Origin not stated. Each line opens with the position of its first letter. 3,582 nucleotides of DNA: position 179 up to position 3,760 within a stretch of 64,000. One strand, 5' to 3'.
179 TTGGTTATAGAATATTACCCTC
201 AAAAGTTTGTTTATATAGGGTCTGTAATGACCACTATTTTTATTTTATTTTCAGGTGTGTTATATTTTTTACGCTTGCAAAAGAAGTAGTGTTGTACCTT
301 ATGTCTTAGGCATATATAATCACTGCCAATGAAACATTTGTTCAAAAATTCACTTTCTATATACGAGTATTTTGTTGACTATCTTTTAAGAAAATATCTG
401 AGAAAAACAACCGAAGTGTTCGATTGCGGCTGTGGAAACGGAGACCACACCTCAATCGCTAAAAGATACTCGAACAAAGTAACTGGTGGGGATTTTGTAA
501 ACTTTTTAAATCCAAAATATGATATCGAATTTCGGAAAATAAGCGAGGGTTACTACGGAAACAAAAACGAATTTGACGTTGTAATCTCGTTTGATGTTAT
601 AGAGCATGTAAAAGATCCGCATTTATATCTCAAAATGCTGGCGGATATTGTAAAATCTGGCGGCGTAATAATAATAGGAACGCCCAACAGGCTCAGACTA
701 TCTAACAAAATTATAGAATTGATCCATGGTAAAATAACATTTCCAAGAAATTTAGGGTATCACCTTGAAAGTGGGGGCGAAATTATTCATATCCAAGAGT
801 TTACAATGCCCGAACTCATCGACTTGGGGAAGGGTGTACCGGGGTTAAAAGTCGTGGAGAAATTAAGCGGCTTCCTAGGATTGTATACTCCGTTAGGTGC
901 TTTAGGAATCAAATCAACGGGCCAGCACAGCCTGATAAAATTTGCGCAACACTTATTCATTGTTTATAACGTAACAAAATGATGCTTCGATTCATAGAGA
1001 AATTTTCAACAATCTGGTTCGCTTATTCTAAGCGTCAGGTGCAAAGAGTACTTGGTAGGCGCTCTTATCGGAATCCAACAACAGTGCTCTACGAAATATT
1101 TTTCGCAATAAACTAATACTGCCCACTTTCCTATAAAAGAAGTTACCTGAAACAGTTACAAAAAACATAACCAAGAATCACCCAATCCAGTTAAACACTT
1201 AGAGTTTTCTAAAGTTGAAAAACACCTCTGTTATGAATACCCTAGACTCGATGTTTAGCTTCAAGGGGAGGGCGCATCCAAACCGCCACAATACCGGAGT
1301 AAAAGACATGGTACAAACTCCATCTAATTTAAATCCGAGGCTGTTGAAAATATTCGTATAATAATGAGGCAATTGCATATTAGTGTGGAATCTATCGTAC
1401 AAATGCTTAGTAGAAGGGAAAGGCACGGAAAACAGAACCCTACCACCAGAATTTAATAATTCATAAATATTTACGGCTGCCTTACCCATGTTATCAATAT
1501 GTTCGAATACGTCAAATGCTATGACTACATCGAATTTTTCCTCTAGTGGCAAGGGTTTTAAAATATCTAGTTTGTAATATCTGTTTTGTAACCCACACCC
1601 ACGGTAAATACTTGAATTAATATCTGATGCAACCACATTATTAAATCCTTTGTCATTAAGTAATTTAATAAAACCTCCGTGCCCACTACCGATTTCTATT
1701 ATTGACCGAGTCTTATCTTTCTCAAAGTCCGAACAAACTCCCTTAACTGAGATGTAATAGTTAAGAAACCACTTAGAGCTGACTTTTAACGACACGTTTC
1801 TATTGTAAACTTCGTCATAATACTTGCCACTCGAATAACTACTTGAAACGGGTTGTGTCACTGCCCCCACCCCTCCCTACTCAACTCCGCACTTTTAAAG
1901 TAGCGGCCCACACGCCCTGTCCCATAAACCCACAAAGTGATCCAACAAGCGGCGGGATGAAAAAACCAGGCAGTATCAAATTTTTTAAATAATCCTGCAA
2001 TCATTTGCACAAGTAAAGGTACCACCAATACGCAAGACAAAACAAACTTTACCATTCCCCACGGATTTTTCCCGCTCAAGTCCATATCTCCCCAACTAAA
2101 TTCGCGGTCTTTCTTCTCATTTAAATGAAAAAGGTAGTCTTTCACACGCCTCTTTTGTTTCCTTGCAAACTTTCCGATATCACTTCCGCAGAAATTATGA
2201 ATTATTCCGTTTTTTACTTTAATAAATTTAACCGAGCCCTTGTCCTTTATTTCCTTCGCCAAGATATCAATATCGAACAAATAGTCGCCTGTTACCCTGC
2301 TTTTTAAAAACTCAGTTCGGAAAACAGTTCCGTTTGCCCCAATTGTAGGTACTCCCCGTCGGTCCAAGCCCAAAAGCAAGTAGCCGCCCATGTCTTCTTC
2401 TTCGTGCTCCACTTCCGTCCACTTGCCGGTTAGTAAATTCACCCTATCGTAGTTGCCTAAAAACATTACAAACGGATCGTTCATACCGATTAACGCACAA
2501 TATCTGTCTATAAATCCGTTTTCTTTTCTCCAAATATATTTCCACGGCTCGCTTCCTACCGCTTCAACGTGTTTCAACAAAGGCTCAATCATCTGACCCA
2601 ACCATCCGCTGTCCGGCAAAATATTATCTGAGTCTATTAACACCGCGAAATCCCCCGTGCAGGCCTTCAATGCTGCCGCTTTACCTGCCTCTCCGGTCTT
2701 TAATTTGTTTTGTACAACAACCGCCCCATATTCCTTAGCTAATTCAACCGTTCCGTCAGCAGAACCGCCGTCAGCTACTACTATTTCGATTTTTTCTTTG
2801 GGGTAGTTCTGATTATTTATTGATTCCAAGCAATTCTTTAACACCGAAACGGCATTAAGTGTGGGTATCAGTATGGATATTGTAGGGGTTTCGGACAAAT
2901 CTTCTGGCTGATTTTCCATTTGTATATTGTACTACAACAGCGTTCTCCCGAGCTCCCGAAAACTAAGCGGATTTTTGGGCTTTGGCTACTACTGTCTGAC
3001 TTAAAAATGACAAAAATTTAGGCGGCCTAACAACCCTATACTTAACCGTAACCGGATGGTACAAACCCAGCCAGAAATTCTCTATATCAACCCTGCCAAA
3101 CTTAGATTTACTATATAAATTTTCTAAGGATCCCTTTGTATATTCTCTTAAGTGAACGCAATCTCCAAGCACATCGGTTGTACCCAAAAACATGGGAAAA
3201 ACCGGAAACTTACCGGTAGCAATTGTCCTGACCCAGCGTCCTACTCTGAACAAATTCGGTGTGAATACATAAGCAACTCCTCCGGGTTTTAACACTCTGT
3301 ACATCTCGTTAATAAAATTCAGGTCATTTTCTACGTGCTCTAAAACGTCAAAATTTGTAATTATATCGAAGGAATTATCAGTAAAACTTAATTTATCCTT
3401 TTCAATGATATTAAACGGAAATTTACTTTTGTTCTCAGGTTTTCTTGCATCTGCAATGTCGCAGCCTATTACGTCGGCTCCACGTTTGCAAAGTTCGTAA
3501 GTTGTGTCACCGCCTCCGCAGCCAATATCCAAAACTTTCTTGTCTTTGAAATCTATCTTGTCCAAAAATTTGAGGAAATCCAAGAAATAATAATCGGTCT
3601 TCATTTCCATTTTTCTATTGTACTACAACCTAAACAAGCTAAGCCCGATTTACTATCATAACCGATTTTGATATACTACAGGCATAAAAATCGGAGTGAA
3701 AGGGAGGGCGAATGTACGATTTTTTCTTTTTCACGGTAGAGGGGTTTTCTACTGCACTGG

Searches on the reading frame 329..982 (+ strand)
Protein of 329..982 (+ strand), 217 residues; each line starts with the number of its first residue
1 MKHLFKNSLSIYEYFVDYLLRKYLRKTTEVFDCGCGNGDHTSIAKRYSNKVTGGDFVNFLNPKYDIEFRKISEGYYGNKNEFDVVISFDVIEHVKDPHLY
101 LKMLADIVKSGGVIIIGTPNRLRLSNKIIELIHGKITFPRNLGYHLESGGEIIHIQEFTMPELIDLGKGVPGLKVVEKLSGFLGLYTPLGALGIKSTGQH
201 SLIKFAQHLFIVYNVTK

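Call 21: search_protein_families(library=pfam, proteins=[window:329-982:+], max_evalue=0.01)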
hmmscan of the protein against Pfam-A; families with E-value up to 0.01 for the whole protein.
window:329-982:+ (217 aa): 7 families
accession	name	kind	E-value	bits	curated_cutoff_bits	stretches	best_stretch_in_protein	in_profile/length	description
PF13489.12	Methyltransf_23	-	1.7e-13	51.1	27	1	19-123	16-123/164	Methyltransferase domain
PF08241.18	Methyltransf_11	-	3.7e-10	40.7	21.2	1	32-116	2-95/95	Methyltransferase domain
PF13847.12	Methyltransf_31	-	4.2e-10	39.9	27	1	79-121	72-114/145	Methyltransferase domain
PF08242.18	Methyltransf_12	-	2e-06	28.9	30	1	34-114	4-98/98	Methyltransferase domain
PF13649.12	Methyltransf_25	-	3.7e-06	28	27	1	30-112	1-97/97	Methyltransferase domain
PF02353.26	CMAS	-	0.00073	19.4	27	0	74-118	120-166/273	Mycolic acid cyclopropane synthetase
PF05219.18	DREV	-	0.0067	16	26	1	26-117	94-187/265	DREV methyltransferase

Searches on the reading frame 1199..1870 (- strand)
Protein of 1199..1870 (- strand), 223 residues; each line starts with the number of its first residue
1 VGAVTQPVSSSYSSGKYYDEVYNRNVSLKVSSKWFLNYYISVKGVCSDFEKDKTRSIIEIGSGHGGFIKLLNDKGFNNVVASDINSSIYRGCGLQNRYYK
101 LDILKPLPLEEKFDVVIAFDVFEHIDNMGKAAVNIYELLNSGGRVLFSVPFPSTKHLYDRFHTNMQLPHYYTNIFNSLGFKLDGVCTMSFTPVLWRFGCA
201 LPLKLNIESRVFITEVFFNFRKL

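Call 21: search_protein_families(library=pfam, proteins=[window:1199-1870:-], max_evalue=0.01)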
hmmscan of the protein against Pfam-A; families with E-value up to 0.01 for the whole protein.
window:1199-1870:- (223 aa): 6 families
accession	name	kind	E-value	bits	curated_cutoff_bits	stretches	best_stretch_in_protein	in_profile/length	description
PF13489.12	Methyltransf_23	-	3.3e-17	63.2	27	1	51-155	20-124/164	Methyltransferase domain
PF08241.18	Methyltransf_11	-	4e-11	43.8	21.2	1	59-147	2-95/95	Methyltransferase domain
PF08242.18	Methyltransf_12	-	2.1e-10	41.7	30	1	58-145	1-98/98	Methyltransferase domain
PF13649.12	Methyltransf_25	-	2.6e-07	31.7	27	1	57-143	1-97/97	Methyltransferase domain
PF13847.12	Methyltransf_31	-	4.3e-07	30.2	27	1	53-150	3-112/145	Methyltransferase domain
PF05219.18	DREV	-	0.00032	20.3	26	1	51-156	92-195/265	DREV methyltransferase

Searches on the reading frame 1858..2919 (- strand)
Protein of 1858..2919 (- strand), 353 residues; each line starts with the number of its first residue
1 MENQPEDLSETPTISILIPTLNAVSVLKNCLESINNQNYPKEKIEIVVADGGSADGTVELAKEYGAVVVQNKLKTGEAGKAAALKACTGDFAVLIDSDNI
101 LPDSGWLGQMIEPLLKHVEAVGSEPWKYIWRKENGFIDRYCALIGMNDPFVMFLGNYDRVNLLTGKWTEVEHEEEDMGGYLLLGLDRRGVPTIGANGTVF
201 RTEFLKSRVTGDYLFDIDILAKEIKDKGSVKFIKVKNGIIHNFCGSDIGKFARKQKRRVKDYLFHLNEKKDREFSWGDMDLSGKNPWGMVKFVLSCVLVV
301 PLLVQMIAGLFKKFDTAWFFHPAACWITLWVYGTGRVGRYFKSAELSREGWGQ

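Call 21: search_protein_families(library=pfam, proteins=[window:1858-2919:-], max_evalue=0.01)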
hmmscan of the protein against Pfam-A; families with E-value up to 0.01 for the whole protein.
window:1858-2919:- (353 aa): 2 families
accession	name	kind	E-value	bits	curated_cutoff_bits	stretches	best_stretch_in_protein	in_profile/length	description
PF00535.33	Glycos_transf_2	-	9.5e-22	78.1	23.3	1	15-121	1-111/168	Glycosyl transferase family 2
PF13641.12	Glyco_tranf_2_3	-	5.9e-15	56.3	27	1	12-207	1-173/230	Glycosyltransferase like family 2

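Call 75: search_protein_families(library=ncbifam, proteins=[window:1858-2919:-], max_evalue=0.001)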
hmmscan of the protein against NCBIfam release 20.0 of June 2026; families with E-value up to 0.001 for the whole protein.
window:1858-2919:- (353 aa): 19 families
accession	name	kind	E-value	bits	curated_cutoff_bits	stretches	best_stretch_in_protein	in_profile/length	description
TIGR03965.1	mycofact_glyco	equivalog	8e-15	54.6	280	1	4-124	66-190/467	mycofactocin biosynthesis glycosyltransferase MftF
TIGR03111.1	glyc2_xrt_Gpos1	hypoth_equivalog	5.1e-13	48.6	363.95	1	7-103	44-146/439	TIGR03111 family XrtG-associated glycosyltransferase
NF010496.0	PRK13915.1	equivalog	1.3e-12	47.5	262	1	11-117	30-145/307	glucosyl-3-phosphoglycerate synthase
TIGR04182.1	glyco_TIGR04182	equivalog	1.6e-11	44.2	325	1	14-116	2-99/293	S-layer glycoprotein N-glycosyltransferase AglJ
NF041875.1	EPS_EpsD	equivalog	2.5e-11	43.6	370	1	14-100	1-91/325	exopolysaccharide biosynthesis glycosyltransferase EpsD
TIGR04283.1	glyco_like_mftF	equivalog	3.9e-11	43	182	1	14-105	1-89/221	TIGR04283 family arsenosugar biosynthesis glycosyltransferase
TIGR03937.1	PgaC_IcaA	equivalog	1.6e-09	37.2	422.3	1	4-117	37-153/407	poly-beta-1,6-N-acetyl-D-glucosamine synthase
NF007482.0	PRK10073.1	equivalog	2.3e-09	36.7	423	1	9-101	3-98/334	glycosyltransferase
NF008558.0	PRK11498.1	equivalog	9.2e-09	33.8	992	1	4-100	265-364/872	UDP-forming cellulose synthase catalytic subunit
NF050050.1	ProtGlycPglI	equivalog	9.9e-09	35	500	1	12-103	2-98/306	GalNAc(5)-diNAcBac-PP-undecaprenol beta-1,3-glucosyltransferase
TIGR03469.1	HpnB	hypoth_equivalog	3e-08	33.1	379.25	1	8-69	40-100/386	hopene-associated glycosyltransferase HpnB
NF045692.1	OglycostaseCruG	equivalog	7.8e-08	31.6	600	1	4-65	33-92/386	2'-O-glycosyltransferase CruG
NF047683.1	TeichurnBiosyTuaG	equivalog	2.6e-07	30.5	400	1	10-101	4-99/252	teichuronic acid biosynthesis protein TuaG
TIGR04242.1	nodulat_NodC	equivalog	4.6e-07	29.1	550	1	5-101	41-144/395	chitooligosaccharide synthase NodC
TIGR03030.1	CelA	equivalog_domain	3.5e-06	25.3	699.1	1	4-57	123-177/714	UDP-forming cellulose synthase catalytic subunit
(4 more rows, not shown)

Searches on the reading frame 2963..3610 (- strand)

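Call 21: search_protein_families(library=pfam, proteins=[window:2963-3610:-], max_evalue=0.01)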
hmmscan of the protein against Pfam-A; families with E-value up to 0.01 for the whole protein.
window:2963-3610:- (215 aa): 14 families
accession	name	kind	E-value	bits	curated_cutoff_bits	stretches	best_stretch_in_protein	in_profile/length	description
PF08241.18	Methyltransf_11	-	8.2e-20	71.7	21.2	1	27-114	1-94/95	Methyltransferase domain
PF13489.12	Methyltransf_23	-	1.4e-18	67.6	27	1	6-129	6-131/164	Methyltransferase domain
PF13649.12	Methyltransf_25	-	1.5e-16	61.2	27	1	26-111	1-97/97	Methyltransferase domain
PF13847.12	Methyltransf_31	-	4.8e-14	52.7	27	1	22-119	3-113/145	Methyltransferase domain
PF08242.18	Methyltransf_12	-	5.1e-13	50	30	1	27-112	1-97/98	Methyltransferase domain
PF01209.24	Ubie_methyltran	-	8.5e-10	38.8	20.1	1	22-116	47-152/233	ubiE/COQ5 methyltransferase family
PF05219.18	DREV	-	4.2e-09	36.3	26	1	14-113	86-184/265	DREV methyltransferase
PF02353.26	CMAS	-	6.5e-06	26.1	27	1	16-115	55-164/273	Mycolic acid cyclopropane synthetase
PF07021.18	MetW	-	0.00026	21.1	21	1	23-137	14-129/193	Methionine biosynthesis protein MetW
PF05148.21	Methyltransf_8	-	0.0006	20.2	27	1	23-115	73-156/219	Hypothetical methyltransferase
PF01555.25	N6_N4_Mtase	-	0.0012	19.3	26.7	0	71-117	15-53/221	DNA methylase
PF01728.25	FtsJ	-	0.0018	18.6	24.1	1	16-83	13-94/181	FtsJ-like methyltransferase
PF08003.17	Methyltransf_9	-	0.003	17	23.8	0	19-110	111-212/315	Protein of unknown function (DUF1698)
PF03141.22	Methyltransf_29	-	0.0079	15.3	23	0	18-112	111-214/506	Putative S-adenosyl-L-methionine-dependent methyltransferase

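Call 75: search_protein_families(library=ncbifam, proteins=[window:2963-3610:-], max_evalue=0.001)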
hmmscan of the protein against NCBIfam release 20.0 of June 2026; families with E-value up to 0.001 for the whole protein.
window:2963-3610:- (215 aa): 39 families (the best 25 are shown)
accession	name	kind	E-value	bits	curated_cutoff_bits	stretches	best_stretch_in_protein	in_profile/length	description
TIGR01983.1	UbiG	equivalog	6.5e-16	58.3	102.95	1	19-120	46-156/228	bifunctional 2-polyprenyl-6-hydroxyphenol methylase/3-demethylubiquinol 3-O-methyltransferase UbiG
NF045667.1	MTase_DVU1556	equivalog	3.5e-15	56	155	1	22-113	22-117/213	DVU_1556 family methyltransferase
TIGR01934.1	MenG_MenH_UbiE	subfamily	1.4e-12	47.4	158.35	1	21-117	38-143/223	ubiquinone/menaquinone biosynthesis methyltransferase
TIGR02072.1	BioC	equivalog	2.5e-11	43.9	184.95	1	13-115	24-132/244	malonyl-ACP O-methyltransferase BioC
NF001241.0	PRK00216.1-2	equivalog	2.9e-11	43.5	327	1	23-115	52-147/231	demethylmenaquinone methyltransferase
NF001244.0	PRK00216.1-5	equivalog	6.6e-11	42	216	1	21-115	47-153/236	bifunctional demethylmenaquinone methyltransferase/2-methoxy-6-polyprenyl-1,4-benzoquinol methylase UbiE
NF043040.1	corrin_prot_MT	hypoth_equivalog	1.9e-09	37.3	180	1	19-114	38-146/216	corrinoid protein-associated methyltransferase CpaM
NF045823.1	PthPhpthDimycoMt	equivalog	3.9e-09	36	300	1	18-115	62-167/256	phthiotriol/phenolphthiotriol dimycocerosates methyltransferase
TIGR02021.1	BchM-ChlM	equivalog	7.7e-09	35.3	158.9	1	13-93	45-131/218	magnesium protoporphyrin IX methyltransferase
NF045825.1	FAmtase_mtf2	equivalog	1.4e-08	34.3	400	1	17-132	53-176/248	fatty-acid O-methyltransferase Mtf2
NF041536.1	ArsM_DUF2284_UU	exception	1.4e-08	33.5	575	1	22-112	76-177/459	arsenite methyltransferase/DUF2284 domain selenoprotein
NF041537.1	ArsM_AhpD_UU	exception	1.6e-08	33.7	510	1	23-112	77-177/345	arsenite methyltransferase/AhpD domain selenoprotein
NF040539.1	AST_met_ArsM_2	exception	2.6e-08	34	240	1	23-117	57-164/262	putative arsinothricin biosynthesis methyltransferase ArsM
NF047649.1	MTase_UXPK_star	exception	6e-08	32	460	1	24-112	79-178/283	methyltransferase/UXPK-star double selenoprotein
NF008264.0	PRK11036.1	equivalog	1.1e-07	31.6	366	1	11-117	33-149/261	tRNA uridine 5-oxyacetic acid(34) methyltransferase CmoM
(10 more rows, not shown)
